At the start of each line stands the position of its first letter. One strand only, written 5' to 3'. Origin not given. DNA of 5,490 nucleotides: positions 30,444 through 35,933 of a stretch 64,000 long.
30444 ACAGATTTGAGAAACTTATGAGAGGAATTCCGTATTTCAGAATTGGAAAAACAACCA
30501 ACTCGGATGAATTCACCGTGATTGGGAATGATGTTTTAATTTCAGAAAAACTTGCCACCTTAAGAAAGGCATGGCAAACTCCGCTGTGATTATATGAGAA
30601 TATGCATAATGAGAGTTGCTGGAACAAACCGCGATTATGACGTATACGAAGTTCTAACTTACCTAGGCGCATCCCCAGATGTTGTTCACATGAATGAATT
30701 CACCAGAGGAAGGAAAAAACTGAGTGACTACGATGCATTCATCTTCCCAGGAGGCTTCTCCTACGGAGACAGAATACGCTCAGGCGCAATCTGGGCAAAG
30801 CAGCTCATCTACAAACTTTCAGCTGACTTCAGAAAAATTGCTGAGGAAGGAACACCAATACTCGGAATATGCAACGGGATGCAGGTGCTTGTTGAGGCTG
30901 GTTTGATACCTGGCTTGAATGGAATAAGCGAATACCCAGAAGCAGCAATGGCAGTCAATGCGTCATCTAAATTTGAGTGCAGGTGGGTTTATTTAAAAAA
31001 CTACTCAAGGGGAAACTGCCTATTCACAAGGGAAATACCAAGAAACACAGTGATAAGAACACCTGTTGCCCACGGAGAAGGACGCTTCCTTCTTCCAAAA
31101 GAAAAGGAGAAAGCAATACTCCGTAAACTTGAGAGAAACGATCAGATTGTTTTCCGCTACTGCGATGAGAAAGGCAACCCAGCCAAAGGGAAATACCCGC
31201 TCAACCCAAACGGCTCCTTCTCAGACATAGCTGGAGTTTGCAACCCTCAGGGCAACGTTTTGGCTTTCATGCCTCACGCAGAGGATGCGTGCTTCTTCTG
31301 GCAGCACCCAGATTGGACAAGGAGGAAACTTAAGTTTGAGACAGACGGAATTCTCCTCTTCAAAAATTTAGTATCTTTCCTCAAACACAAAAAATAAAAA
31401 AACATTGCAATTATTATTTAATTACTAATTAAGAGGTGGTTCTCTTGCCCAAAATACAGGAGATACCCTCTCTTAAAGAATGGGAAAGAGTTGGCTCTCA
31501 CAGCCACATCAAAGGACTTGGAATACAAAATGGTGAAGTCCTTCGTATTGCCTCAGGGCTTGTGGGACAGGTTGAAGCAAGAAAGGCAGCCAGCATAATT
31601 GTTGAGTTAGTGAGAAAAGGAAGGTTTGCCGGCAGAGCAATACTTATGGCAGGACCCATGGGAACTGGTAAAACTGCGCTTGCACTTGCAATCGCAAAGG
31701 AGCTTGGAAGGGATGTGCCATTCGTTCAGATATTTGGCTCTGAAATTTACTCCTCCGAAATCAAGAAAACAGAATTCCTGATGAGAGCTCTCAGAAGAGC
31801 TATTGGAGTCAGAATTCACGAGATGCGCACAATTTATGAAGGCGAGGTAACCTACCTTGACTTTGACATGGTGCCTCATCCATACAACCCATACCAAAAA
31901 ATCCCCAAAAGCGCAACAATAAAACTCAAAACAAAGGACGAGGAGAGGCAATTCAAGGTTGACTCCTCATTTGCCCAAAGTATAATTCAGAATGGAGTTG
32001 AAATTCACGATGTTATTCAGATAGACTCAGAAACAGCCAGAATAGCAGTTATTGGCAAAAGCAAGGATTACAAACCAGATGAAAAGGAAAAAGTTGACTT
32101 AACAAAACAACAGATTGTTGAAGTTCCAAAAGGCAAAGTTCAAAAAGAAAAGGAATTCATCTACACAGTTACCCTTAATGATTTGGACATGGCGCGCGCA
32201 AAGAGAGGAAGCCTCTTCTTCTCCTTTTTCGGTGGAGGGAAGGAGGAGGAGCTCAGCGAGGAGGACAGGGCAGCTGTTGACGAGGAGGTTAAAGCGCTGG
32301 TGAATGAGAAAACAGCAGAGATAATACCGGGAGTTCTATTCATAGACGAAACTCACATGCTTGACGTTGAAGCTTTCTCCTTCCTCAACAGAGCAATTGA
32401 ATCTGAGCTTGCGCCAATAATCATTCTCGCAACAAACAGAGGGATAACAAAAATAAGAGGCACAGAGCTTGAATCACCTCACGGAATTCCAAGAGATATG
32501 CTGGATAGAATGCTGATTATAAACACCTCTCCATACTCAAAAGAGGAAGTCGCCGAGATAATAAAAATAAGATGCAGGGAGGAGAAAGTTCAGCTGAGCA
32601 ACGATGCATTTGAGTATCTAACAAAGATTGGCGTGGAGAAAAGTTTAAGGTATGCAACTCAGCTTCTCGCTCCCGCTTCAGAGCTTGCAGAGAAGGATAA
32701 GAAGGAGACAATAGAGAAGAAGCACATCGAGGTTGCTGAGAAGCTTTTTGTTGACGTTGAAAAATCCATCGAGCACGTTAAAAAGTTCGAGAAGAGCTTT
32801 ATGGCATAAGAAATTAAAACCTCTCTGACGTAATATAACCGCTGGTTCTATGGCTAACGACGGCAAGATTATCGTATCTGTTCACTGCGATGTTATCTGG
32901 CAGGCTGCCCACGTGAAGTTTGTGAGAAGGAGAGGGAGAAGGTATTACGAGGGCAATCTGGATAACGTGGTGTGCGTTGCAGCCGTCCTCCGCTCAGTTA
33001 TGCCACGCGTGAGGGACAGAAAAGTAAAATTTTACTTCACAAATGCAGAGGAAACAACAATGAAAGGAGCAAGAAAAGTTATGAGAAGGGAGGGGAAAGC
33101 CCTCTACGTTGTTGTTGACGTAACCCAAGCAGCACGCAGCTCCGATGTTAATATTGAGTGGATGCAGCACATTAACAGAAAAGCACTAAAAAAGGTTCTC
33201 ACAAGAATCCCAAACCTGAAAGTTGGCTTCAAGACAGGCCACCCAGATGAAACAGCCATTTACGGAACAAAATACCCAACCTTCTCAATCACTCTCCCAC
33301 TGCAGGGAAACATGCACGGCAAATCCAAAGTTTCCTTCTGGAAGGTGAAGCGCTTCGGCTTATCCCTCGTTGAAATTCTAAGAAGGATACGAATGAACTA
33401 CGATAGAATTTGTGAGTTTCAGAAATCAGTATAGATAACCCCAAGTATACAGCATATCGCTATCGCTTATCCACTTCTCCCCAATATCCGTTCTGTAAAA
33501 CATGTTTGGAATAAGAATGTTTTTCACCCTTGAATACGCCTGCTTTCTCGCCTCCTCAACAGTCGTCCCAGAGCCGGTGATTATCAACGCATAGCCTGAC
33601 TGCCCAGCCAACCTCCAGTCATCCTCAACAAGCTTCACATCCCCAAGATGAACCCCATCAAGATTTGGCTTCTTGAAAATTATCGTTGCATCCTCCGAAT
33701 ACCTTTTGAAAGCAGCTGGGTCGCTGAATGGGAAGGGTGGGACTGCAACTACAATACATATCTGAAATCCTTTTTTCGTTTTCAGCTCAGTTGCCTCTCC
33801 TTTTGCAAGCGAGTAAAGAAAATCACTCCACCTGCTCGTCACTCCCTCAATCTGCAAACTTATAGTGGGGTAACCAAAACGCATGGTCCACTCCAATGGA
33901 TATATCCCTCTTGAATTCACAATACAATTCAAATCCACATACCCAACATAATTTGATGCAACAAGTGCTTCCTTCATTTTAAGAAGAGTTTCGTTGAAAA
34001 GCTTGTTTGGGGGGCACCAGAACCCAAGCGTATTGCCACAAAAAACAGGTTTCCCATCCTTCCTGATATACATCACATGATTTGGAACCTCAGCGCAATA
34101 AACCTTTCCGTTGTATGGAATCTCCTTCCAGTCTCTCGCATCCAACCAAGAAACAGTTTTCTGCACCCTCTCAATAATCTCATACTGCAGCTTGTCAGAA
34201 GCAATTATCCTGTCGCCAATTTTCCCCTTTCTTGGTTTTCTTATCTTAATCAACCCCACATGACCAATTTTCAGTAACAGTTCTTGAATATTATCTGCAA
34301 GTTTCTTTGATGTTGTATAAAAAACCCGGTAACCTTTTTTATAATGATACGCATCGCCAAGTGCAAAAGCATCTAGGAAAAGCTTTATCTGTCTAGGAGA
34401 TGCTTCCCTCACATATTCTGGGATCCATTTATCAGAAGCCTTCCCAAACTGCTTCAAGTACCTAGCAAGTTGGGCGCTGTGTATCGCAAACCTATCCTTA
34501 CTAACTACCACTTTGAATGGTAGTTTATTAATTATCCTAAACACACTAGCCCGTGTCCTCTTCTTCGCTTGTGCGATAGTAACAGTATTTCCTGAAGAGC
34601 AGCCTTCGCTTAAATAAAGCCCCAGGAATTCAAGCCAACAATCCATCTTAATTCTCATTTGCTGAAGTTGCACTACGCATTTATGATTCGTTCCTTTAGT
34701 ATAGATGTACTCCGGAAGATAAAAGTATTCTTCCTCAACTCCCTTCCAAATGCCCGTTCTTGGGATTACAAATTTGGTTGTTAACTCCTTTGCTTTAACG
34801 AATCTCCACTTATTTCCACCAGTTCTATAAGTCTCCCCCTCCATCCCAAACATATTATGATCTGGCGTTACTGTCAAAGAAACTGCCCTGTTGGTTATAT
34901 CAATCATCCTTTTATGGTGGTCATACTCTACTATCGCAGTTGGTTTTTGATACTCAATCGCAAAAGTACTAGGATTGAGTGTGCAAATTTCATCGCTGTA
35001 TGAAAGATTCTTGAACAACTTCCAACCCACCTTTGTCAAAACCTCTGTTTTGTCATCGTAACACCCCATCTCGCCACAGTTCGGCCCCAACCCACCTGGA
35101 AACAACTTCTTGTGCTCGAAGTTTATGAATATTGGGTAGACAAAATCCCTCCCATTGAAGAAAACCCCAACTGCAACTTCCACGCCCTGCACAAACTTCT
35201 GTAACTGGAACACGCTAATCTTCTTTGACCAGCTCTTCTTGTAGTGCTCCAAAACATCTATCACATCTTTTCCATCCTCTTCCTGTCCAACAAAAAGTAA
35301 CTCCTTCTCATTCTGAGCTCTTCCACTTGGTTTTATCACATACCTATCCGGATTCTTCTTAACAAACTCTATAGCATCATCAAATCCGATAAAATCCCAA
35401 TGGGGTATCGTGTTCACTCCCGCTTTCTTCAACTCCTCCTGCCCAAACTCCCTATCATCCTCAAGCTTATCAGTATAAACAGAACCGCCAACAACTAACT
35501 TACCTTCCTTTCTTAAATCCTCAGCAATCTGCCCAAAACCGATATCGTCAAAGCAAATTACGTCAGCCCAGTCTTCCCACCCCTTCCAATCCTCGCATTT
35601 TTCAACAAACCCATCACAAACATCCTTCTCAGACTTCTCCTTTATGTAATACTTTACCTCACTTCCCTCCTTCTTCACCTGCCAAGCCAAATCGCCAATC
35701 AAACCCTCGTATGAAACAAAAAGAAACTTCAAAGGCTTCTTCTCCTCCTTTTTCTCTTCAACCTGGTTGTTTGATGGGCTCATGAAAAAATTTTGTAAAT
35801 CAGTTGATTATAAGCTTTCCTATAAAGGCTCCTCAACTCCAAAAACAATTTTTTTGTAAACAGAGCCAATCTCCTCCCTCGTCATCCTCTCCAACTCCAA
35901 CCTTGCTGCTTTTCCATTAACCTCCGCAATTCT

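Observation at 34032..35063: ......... intein inserted in the conserved G-rich loop of a divergent PurD-like ATP-grasp ligase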

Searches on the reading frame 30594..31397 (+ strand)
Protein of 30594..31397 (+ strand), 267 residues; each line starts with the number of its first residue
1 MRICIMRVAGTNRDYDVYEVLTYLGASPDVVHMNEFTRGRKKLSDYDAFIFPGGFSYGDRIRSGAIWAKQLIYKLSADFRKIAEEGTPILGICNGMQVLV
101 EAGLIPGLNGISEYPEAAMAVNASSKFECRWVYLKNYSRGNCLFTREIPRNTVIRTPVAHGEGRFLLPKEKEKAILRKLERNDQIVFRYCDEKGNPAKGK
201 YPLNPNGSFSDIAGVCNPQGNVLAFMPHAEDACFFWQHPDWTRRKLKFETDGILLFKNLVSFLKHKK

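Call 14: search_protein_families(library=pfam, proteins=[window:30594-31397:+], max_evalue=0.001)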
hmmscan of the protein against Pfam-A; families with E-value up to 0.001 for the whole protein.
window:30594-31397:+ (267 aa): 4 families
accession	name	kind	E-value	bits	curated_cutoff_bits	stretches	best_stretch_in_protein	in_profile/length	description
PF13507.12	GATase_5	-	2.6e-69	233.7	27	1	2-262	3-259/260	CobB/CobQ-like glutamine amidotransferase domain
PF00117.34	GATase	-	5.7e-07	29.8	22.8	1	18-102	14-88/190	Glutamine amidotransferase class-I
PF07685.20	GATase_3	-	7e-06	26.2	27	1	36-101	29-90/196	CobB/CobQ-like glutamine amidotransferase domain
PF01965.30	DJ-1_PfpI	-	3.5e-05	24.1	26.6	1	43-109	59-117/165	DJ-1/PfpI family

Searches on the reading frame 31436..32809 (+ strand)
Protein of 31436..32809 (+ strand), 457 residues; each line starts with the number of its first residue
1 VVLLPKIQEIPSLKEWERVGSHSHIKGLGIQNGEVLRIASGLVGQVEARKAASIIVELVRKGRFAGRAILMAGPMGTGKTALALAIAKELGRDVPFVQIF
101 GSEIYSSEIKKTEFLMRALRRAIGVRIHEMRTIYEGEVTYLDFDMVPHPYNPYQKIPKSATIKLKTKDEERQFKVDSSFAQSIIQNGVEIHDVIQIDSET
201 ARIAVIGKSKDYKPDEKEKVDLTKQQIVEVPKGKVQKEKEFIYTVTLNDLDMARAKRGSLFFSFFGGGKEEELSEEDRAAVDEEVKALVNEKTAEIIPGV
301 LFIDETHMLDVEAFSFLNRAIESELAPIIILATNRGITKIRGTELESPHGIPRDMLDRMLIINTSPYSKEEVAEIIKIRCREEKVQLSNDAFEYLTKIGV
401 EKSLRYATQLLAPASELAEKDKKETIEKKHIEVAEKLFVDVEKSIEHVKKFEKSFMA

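Call 14: search_protein_families(library=pfam, proteins=[window:31436-32809:+], max_evalue=0.001)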
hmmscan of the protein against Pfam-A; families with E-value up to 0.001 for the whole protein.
window:31436-32809:+ (457 aa): 8 families
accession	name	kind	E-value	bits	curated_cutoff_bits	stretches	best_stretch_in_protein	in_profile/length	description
PF06068.19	TIP49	-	3e-137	457.9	23.8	1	18-370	1-347/347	TIP49 P-loop domain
PF17856.7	TIP49_C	-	5.5e-25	87.7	24.5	1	375-440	1-66/66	TIP49 AAA-lid domain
PF00004.35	AAA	-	4.2e-11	43.8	21.2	1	69-119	1-49/131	ATPase family associated with various cellular activities (AAA)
PF05496.18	RuvB_N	-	2e-07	31.3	27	1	42-94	9-61/159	Holliday junction DNA helicase RuvB P-loop domain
PF13401.12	AAA_22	-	1.9e-06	28.6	27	0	244-334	38-124/130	AAA domain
PF13191.12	AAA_16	-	1.3e-05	26.2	32.6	1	59-310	19-145/167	AAA ATPase domain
PF22703.2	Cdc6_lid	-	0.0001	22.5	27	1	387-435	17-67/68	Cdc6 AAA+ ATPase-type lid domain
PF03796.21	DnaB_C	-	0.00013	21.9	27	1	65-132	18-81/255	DnaB-like helicase C terminal domain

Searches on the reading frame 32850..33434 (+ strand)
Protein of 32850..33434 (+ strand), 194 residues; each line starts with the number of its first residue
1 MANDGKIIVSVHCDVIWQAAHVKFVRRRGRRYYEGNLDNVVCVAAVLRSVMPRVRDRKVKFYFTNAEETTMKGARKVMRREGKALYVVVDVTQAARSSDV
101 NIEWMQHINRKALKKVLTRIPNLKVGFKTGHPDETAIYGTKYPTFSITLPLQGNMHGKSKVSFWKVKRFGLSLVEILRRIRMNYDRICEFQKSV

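Call 14: search_protein_families(library=pfam, proteins=[window:32850-33434:+], max_evalue=0.001)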
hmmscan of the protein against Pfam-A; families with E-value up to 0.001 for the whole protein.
window:32850-33434:+ (194 aa): 3 families
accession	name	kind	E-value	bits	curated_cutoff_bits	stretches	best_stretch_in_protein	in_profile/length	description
PF04389.22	Peptidase_M28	-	3.2e-05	24.2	21.3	1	4-97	12-98/193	Peptidase family M28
PF05343.19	Peptidase_M42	-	9.4e-05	22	23.2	1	31-99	127-198/292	M42 glutamyl aminopeptidase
PF01546.33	Peptidase_M20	-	0.00078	19.8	24.6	1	10-94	3-100/206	Peptidase family M20/M25/M40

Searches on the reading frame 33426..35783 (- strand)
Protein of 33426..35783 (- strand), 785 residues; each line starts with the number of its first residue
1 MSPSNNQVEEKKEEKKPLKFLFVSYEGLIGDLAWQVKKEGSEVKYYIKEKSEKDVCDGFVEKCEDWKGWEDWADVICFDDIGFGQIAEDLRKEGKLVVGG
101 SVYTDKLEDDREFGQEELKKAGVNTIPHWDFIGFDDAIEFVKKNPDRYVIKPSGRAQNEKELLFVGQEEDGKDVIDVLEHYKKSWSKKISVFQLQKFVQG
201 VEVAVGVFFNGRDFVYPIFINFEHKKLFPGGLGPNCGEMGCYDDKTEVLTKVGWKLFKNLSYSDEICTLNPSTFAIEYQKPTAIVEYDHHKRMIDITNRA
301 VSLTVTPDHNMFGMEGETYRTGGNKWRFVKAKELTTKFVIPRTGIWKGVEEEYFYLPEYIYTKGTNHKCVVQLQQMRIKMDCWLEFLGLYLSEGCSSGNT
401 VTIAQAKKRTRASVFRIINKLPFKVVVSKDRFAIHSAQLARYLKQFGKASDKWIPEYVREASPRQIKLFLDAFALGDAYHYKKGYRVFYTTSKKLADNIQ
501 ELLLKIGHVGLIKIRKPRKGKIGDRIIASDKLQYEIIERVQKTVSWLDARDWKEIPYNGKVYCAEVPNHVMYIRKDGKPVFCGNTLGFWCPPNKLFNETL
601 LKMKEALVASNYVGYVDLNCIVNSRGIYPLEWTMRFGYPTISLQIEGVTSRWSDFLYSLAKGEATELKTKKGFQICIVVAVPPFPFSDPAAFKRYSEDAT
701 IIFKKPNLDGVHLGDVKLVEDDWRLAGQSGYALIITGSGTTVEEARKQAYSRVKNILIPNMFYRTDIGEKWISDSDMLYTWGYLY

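Call 4: search_protein_families(library=pfam, proteins=[window:33426-35783:-], max_evalue=1)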
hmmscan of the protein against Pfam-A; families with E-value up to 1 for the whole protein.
window:33426-35783:- (785 aa): 4 families
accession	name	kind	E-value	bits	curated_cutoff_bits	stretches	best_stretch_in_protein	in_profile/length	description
PF01071.24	GARS_A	-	4e-11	43.6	27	1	110-247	2-136/194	Phosphoribosylglycinamide synthetase, ATP-grasp (A) domain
PF02843.22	GARS_C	-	4.5e-09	36.9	34.8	1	721-770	43-92/92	Phosphoribosylglycinamide synthetase, C domain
PF14528.11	LAGLIDADG_3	-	1e-05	26.1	22.5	1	466-532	3-73/82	LAGLIDADG-like domain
PF14890.11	Intein_splicing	-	0.0014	18.9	35.8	1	263-573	20-147/155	Intein splicing domain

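Call 5: search_protein_families(library=ncbifam, proteins=[window:33426-35783:-], max_evalue=1)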
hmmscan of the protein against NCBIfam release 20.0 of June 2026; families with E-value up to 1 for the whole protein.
window:33426-35783:- (785 aa): 5 families
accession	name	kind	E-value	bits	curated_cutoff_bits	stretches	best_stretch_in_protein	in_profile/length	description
TIGR00877.1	purD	equivalog_domain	1.3e-27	96.7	288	2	86-252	80-244/425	phosphoribosylamine--glycine ligase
NF005852.0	PRK07773.1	equivalog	0.00057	18.3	780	1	442-521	587-672/886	replicative DNA helicase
NF011491.0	PRK14898.1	equivalog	0.0025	15.9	783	1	377-506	238-378/860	DNA-directed RNA polymerase subunit A''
NF038098.1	GyrA_w_intein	exception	0.0025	15.7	1850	1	434-512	306-386/1232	intein-containing DNA gyrase subunit A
TIGR01445.1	intein_Nterm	domain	0.97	10.5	24.5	0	266-312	35-82/83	intein N-terminal splicing region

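Call 27: find_encoding_contigs(protein=window:33426-35783:-, flank=3000, max_places=4)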
Protein window:33426-35783:- (785 aa): 1 contig read that carries it; 1 place shown.
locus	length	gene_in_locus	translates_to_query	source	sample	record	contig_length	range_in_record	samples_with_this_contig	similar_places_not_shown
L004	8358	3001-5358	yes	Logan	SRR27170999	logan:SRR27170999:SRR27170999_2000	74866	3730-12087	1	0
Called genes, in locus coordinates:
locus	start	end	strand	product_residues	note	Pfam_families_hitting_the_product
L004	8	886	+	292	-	PF01180:DHO_dh, PF01207:Dus (faint)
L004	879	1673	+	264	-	PF10418:DHODB_Fe-S_bind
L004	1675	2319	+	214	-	PF00156:Pribosyltran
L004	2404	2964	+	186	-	-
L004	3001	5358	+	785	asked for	PF01071:GARS_A, PF02843:GARS_C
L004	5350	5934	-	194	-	-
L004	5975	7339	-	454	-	PF06068:TIP49, PF05496:RuvB_N (faint), PF13191:AAA_16 (faint), PF00004:AAA, PF13401:AAA_22 (faint), PF17856:TIP49_C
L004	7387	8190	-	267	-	PF13507:GATase_5, PF00117:GATase (weak), PF07685:GATase_3 (weak)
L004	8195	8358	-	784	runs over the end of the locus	PF18072:FGAR-AT_linker, PF00586:AIRS, PF02769:AIRS_C, PF00586:AIRS, PF02769:AIRS_C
